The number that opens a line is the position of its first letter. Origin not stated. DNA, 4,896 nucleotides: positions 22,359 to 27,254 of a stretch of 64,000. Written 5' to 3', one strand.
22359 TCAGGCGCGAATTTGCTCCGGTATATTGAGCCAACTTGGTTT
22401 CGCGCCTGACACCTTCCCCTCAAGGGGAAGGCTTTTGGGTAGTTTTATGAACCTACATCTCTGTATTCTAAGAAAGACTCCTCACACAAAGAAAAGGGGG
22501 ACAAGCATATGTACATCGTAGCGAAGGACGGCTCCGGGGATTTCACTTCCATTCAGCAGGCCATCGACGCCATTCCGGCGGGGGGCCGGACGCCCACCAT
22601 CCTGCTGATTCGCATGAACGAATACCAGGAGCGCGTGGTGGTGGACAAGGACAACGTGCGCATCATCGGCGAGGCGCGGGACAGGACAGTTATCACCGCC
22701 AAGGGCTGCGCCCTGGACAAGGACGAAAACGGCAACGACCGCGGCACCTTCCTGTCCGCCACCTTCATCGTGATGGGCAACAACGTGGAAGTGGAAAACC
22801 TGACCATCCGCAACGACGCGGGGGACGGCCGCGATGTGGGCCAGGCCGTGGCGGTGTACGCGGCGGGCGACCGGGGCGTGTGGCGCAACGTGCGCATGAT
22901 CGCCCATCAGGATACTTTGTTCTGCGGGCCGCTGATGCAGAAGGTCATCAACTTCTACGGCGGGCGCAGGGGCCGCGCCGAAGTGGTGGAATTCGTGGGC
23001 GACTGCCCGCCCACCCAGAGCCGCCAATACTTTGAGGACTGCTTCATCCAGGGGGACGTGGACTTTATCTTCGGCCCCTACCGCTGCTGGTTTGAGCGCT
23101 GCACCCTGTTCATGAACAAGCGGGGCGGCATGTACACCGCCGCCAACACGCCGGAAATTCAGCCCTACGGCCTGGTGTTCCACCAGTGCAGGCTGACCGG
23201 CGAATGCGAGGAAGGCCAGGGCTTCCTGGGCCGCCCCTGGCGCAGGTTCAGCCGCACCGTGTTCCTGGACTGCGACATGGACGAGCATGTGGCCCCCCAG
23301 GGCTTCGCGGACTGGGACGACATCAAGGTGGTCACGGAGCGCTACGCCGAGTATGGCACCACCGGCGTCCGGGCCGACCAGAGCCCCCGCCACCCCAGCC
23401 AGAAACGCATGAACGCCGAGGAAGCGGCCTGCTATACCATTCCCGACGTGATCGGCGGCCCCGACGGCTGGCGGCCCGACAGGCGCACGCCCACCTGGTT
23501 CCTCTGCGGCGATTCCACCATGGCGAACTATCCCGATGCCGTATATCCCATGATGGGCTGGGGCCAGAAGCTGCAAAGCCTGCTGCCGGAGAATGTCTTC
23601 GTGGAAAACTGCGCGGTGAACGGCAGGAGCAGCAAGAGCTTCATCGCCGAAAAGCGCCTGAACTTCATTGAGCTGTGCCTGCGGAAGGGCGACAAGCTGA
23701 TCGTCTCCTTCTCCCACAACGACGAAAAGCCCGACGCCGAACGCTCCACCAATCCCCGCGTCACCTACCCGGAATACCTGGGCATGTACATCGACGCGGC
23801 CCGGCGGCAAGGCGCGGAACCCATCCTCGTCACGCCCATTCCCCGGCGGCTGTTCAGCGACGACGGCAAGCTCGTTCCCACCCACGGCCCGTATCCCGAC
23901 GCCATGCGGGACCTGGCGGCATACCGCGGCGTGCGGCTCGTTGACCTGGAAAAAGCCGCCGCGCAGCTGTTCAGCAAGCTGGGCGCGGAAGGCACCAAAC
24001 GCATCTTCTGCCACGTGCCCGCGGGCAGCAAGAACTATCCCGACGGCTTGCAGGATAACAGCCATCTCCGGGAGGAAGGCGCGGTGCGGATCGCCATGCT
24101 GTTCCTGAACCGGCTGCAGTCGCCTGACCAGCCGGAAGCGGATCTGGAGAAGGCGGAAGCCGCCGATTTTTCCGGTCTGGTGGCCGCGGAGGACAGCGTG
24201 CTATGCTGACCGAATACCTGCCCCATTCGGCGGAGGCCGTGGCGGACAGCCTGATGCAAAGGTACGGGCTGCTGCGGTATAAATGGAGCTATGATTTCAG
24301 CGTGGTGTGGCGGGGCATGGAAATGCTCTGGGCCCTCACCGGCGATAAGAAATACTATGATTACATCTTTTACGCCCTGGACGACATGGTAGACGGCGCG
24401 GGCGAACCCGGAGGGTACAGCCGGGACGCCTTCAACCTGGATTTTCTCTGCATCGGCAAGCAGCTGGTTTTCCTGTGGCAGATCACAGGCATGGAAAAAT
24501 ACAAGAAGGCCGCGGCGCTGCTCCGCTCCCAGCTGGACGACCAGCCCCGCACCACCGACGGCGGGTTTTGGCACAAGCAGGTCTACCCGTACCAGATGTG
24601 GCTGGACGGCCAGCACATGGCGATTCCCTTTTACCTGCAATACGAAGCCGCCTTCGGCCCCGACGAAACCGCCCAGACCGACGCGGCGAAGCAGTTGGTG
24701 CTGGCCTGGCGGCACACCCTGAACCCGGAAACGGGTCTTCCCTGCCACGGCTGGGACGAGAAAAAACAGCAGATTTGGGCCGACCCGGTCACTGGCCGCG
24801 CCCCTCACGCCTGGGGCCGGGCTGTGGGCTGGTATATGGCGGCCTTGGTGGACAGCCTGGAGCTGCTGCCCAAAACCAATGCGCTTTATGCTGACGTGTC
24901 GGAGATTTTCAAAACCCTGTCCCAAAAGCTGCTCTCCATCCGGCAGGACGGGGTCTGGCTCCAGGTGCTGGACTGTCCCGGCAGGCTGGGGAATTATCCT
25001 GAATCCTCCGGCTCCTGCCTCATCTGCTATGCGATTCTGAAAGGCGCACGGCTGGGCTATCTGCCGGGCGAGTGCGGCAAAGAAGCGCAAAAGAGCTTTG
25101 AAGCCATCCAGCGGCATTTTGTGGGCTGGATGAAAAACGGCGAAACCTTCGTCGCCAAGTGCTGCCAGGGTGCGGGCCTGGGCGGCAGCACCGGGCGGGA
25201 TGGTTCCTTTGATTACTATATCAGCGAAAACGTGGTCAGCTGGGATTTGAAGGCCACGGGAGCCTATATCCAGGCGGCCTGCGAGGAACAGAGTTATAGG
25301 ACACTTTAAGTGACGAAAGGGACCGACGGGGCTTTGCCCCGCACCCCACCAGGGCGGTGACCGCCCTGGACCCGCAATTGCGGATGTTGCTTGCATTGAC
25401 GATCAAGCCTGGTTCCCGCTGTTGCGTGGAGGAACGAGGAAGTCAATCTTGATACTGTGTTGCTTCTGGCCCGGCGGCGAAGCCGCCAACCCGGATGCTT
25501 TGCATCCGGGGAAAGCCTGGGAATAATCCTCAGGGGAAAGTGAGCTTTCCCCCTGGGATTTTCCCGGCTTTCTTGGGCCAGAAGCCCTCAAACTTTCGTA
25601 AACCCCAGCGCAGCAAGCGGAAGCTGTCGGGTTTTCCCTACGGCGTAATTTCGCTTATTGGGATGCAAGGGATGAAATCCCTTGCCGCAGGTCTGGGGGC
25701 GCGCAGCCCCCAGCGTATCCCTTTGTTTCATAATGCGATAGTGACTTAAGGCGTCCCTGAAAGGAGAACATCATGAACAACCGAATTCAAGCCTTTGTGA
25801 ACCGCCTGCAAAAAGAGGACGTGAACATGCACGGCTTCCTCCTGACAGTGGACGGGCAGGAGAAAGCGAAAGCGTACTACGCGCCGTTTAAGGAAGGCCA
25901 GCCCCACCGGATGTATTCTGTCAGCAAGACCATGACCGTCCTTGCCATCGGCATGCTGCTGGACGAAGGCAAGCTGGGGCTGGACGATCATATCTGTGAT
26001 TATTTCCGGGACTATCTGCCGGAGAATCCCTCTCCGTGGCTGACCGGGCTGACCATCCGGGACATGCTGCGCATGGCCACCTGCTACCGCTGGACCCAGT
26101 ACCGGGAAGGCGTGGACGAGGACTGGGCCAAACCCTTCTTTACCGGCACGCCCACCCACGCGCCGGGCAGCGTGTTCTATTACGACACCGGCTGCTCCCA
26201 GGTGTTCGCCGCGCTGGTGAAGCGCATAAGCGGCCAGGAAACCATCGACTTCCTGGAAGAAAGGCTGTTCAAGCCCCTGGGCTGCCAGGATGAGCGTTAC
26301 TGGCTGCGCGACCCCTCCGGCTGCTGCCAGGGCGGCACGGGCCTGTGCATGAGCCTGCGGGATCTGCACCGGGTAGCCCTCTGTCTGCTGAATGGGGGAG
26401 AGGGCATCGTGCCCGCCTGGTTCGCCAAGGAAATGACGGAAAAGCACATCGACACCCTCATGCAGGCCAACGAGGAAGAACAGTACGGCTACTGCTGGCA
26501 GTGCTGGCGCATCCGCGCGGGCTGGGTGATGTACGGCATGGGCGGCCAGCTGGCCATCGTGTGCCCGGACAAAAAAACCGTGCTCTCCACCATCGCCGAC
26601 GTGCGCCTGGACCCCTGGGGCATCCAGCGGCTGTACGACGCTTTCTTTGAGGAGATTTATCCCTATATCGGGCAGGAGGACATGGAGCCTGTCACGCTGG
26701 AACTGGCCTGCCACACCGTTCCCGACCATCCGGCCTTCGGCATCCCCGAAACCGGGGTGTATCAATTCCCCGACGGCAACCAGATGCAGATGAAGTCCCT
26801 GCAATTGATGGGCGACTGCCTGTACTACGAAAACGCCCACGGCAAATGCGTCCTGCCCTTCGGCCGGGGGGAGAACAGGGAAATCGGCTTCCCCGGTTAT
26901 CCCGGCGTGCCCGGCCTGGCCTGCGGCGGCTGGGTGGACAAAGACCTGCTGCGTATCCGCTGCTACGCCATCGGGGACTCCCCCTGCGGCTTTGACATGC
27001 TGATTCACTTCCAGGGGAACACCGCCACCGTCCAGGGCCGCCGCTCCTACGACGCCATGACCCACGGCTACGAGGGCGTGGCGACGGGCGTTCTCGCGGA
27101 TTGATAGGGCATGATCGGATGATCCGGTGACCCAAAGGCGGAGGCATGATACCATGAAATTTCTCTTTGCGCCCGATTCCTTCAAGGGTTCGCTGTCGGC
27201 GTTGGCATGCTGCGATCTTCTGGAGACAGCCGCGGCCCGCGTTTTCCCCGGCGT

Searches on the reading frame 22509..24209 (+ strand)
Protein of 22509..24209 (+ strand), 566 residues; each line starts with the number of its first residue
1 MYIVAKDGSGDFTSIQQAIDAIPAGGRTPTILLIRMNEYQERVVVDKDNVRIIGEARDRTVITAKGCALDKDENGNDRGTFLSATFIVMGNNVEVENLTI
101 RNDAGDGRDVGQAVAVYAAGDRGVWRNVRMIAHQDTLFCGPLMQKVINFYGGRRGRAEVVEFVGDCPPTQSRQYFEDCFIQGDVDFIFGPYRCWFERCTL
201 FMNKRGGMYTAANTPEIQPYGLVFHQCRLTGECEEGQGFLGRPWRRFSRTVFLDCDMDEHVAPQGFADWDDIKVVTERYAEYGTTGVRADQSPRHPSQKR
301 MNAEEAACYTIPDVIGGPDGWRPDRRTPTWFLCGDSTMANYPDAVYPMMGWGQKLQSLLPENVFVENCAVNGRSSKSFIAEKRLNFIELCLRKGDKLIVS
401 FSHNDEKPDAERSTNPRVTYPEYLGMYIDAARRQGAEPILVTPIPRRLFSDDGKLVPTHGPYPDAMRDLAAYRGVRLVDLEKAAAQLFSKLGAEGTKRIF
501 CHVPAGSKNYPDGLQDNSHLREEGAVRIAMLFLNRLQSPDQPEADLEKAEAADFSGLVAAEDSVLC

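Call 13: search_protein_families(library=pfam, proteins=[window:22509-24209:+], max_evalue=0.001)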
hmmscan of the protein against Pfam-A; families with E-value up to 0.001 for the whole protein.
window:22509-24209:+ (566 aa): 2 families
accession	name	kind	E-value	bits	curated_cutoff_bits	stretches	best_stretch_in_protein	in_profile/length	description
PF01095.25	Pectinesterase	-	1.1e-53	182.4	27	2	170-316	135-296/298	Pectinesterase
PF13472.12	Lipase_GDSL_2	-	5.3e-12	47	32.9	1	334-520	3-171/178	GDSL-like Lipase/Acylhydrolase family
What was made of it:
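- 22509..25309 (+): Context genes: a pectinesterase (CE8) + GDSL fusion (22509-24209) and a GH88/GH105-type unsaturated uronyl hydrolase (24203-25309). Call 13.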

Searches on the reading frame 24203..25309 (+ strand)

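Call 13: search_protein_families(library=pfam, proteins=[window:24203-25309:+], max_evalue=0.001)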
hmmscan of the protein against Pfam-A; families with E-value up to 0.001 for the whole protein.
window:24203-25309:+ (368 aa): 1 family
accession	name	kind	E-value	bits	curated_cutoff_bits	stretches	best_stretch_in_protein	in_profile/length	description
PF07470.19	Glyco_hydro_88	-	8.3e-86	288.6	26.6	1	25-361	24-347/352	Glycosyl Hydrolase Family 88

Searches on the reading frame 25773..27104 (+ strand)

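Call 13: search_protein_families(library=pfam, proteins=[window:25773-27104:+], max_evalue=0.001)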
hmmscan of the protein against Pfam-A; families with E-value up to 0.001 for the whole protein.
window:25773-27104:+ (443 aa): 1 family
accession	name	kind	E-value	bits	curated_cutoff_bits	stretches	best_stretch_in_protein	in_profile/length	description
PF00144.29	Beta-lactamase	-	9.5e-31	107.6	27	1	22-271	19-304/329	Beta-lactamase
